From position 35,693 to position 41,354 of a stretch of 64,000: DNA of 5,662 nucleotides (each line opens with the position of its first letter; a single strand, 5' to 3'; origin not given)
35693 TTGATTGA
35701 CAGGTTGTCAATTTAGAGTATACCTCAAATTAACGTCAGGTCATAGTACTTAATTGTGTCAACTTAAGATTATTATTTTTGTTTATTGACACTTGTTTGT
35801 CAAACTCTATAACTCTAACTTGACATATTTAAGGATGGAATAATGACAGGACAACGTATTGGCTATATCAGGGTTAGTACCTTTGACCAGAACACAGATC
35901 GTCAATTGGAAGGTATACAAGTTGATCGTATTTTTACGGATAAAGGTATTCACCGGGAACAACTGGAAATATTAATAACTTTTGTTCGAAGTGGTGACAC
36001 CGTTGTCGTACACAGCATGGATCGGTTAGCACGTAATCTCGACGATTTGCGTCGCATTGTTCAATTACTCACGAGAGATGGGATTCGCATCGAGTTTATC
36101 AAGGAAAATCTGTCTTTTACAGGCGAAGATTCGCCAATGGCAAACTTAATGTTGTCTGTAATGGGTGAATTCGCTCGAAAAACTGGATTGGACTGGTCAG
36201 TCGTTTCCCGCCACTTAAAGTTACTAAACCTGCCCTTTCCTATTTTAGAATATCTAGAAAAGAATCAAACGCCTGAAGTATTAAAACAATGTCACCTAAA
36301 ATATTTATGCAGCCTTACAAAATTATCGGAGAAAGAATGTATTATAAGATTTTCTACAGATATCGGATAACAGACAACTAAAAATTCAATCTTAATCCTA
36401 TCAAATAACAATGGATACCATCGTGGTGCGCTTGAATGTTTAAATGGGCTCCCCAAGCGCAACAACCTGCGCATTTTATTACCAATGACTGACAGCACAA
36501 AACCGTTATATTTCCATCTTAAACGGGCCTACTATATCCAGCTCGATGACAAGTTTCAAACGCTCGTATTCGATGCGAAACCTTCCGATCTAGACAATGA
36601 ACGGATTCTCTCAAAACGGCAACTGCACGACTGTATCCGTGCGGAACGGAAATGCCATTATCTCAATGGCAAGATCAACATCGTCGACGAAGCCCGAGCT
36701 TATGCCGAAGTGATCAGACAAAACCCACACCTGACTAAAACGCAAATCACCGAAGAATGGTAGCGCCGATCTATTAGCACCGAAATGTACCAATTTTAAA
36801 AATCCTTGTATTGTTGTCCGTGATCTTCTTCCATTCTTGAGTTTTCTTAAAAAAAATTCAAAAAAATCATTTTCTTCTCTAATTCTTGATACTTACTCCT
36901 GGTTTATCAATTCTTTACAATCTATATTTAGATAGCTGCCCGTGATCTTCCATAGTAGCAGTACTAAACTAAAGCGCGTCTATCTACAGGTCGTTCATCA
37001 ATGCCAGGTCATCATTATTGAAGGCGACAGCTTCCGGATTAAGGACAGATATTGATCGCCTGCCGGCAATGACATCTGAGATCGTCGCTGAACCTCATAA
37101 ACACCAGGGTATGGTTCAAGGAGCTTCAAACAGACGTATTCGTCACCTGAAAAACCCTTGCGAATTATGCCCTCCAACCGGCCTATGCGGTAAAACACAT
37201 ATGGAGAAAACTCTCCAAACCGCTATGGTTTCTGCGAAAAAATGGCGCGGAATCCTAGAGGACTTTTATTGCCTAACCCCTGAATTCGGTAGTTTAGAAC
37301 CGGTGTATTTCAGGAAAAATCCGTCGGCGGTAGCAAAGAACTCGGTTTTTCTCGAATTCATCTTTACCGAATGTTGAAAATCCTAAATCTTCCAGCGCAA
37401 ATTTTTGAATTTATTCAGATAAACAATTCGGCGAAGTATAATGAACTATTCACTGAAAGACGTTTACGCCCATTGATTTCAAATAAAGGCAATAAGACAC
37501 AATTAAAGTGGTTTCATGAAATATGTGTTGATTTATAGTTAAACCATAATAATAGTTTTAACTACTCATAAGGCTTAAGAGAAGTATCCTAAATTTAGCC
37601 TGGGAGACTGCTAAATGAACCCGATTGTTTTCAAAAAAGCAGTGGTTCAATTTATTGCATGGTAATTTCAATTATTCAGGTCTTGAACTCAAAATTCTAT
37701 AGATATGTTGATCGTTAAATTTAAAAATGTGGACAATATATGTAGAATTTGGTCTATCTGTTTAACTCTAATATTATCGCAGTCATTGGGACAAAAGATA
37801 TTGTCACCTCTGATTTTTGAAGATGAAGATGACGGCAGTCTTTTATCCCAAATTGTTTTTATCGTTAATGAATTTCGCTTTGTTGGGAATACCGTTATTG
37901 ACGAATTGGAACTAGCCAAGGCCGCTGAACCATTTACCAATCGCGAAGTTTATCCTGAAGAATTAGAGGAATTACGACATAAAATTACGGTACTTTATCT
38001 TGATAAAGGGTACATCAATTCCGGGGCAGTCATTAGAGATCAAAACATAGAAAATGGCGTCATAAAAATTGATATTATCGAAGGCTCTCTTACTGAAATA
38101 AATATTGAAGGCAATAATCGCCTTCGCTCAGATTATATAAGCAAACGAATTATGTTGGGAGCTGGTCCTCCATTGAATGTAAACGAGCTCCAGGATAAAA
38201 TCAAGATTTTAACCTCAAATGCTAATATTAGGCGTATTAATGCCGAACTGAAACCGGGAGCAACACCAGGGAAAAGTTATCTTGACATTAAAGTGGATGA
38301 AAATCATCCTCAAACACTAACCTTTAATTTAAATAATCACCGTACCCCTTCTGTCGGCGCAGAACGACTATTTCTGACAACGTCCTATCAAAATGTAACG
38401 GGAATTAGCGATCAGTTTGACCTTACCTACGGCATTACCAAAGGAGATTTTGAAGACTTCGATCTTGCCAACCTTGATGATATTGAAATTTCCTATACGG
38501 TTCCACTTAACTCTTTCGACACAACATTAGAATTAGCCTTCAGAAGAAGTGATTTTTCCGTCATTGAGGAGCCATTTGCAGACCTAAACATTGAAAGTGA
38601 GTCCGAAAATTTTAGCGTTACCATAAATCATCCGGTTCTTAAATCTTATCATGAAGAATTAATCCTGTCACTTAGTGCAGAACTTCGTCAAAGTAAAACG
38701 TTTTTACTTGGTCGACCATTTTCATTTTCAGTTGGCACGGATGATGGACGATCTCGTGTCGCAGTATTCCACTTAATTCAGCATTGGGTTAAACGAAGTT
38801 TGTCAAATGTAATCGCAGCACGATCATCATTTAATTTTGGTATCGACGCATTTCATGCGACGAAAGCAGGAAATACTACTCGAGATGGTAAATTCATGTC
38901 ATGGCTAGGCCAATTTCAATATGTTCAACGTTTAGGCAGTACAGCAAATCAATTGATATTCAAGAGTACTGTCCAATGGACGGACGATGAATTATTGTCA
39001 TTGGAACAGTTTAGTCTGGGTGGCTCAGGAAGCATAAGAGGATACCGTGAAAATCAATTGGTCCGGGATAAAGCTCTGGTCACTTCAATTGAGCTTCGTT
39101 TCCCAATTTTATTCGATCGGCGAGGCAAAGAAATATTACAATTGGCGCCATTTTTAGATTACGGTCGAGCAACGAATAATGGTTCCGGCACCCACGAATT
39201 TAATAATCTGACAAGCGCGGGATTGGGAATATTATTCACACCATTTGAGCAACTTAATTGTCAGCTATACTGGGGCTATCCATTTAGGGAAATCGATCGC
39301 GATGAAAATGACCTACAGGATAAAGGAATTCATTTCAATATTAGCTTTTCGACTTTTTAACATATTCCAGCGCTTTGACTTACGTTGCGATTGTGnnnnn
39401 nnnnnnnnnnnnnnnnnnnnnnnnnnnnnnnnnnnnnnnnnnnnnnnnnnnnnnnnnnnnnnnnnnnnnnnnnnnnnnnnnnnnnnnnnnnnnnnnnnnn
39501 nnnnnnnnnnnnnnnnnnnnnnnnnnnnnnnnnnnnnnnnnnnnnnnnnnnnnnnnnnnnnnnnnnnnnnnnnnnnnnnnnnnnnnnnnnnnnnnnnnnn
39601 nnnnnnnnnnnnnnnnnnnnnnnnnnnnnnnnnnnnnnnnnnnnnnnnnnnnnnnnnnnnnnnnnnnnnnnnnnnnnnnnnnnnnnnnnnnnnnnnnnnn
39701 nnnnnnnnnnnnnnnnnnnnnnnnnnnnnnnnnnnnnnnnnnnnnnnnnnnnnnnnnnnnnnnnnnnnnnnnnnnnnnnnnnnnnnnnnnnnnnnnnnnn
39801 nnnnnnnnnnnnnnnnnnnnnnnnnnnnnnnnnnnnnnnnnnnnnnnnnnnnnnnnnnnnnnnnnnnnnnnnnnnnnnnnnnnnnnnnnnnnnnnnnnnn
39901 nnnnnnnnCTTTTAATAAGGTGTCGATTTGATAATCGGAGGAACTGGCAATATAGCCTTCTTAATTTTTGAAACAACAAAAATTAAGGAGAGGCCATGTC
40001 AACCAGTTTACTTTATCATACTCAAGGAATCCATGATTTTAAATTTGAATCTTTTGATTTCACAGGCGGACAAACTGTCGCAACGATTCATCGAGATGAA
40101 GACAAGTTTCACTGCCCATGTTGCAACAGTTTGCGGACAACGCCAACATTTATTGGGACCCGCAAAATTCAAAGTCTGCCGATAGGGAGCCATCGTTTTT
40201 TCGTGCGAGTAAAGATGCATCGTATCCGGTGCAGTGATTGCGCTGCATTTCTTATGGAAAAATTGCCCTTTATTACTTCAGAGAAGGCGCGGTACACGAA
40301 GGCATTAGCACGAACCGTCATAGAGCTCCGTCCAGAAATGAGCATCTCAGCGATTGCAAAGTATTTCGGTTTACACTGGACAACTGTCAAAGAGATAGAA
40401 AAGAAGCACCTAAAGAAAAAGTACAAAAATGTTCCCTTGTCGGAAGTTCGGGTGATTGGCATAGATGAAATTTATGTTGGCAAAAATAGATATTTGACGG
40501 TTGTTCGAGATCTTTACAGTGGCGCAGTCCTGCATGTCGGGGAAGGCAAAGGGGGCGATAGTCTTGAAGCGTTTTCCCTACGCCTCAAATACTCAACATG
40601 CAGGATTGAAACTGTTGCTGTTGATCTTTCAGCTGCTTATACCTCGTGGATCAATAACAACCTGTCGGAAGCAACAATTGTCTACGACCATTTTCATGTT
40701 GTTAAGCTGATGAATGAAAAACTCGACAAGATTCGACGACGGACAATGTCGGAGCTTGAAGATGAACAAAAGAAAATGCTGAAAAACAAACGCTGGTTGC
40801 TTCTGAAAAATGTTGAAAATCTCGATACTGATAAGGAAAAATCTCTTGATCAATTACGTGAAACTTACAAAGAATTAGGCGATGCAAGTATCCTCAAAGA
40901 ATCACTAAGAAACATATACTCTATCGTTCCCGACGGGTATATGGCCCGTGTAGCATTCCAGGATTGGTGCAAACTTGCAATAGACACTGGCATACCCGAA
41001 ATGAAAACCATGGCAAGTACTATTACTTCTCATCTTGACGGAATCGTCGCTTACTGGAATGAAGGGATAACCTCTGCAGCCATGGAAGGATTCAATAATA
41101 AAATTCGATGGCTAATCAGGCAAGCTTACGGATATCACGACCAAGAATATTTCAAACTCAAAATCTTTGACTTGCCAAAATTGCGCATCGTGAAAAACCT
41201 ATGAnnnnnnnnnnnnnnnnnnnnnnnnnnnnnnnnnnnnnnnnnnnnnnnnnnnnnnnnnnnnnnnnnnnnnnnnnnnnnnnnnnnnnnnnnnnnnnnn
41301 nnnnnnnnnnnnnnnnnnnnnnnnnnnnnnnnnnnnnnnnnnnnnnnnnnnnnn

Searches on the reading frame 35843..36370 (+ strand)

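Call 10: search_protein_families(library=pfam, proteins=[window:35843-36370:+], max_evalue=0.001)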
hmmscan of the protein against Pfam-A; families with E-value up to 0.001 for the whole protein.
window:35843-36370:+ (175 aa): 1 family
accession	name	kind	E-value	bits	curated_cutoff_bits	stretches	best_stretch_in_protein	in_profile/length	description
PF00239.26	Resolvase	-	1.4e-20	74.3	23.3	1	6-111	2-121/145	Resolvase, N terminal domain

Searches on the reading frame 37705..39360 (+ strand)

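Call 10: search_protein_families(library=pfam, proteins=[window:37705-39360:+], max_evalue=0.001)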
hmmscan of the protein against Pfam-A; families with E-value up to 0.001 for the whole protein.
window:37705-39360:+ (551 aa): 4 families
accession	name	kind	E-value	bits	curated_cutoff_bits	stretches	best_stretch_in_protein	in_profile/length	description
PF03865.19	ShlB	-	2.6e-30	106.4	22.7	1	189-509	1-309/311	Haemolysin secretion/activation protein ShlB/FhaC/HecB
PF08479.16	POTRA_2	-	4.1e-20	71.8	24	1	52-127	1-76/76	POTRA domain, ShlB-type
PF01103.29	Omp85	-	5.3e-15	56.2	24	1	262-548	24-323/325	Omp85 superfamily domain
PF07244.20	POTRA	-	6.3e-08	33.7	21.3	0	53-125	2-77/79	Surface antigen variable number repeat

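Call 69: search_protein_families(library=padloc, proteins=[window:37705-39360:+], max_evalue=0.001)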
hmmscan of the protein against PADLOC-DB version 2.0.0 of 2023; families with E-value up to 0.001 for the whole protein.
window:37705-39360:+ (551 aa): 0 families

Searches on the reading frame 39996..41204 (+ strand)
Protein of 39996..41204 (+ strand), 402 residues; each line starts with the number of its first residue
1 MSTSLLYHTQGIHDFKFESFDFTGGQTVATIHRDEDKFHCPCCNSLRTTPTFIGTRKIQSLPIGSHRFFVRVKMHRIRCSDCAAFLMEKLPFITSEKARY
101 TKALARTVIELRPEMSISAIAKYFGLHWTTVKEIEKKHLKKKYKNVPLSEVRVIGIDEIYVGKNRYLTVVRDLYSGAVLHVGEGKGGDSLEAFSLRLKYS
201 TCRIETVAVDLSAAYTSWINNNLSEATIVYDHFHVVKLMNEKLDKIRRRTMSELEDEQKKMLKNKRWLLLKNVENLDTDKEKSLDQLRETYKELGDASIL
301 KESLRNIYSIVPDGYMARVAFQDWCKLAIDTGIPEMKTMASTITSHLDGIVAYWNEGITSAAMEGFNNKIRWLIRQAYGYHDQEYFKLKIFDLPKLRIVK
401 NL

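Call 10: search_protein_families(library=pfam, proteins=[window:39996-41204:+], max_evalue=0.001)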
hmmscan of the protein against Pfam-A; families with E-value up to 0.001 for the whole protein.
window:39996-41204:+ (402 aa): 3 families
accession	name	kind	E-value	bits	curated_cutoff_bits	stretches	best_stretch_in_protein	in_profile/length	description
PF01610.23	DDE_Tnp_ISL3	-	3.6e-64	217.3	23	1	154-390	1-240/240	Transposase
PF13542.12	HTH_Tnp_ISL3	-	2.7e-09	36.8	27.4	1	88-137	1-49/51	Helix-turn-helix domain of transposase family ISL3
PF14690.11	Zn_ribbon_ISL3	-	9.8e-06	26.3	25.5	1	38-82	3-47/47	zinc-finger of transposase IS204/IS1001/IS1096/IS1165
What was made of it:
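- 39878..41228 (+): ISL3-family insertion sequence interrupting gene B. Perfect 25-bp terminal inverted repeats at 39878-39902 and 41204-41228; transposase ORF at 39996-41204; 8-bp target duplication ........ at 39870-39877 and 41229-41236. Pfam DDE_Tnp_ISL3 at 3.6e-64 (call 10).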
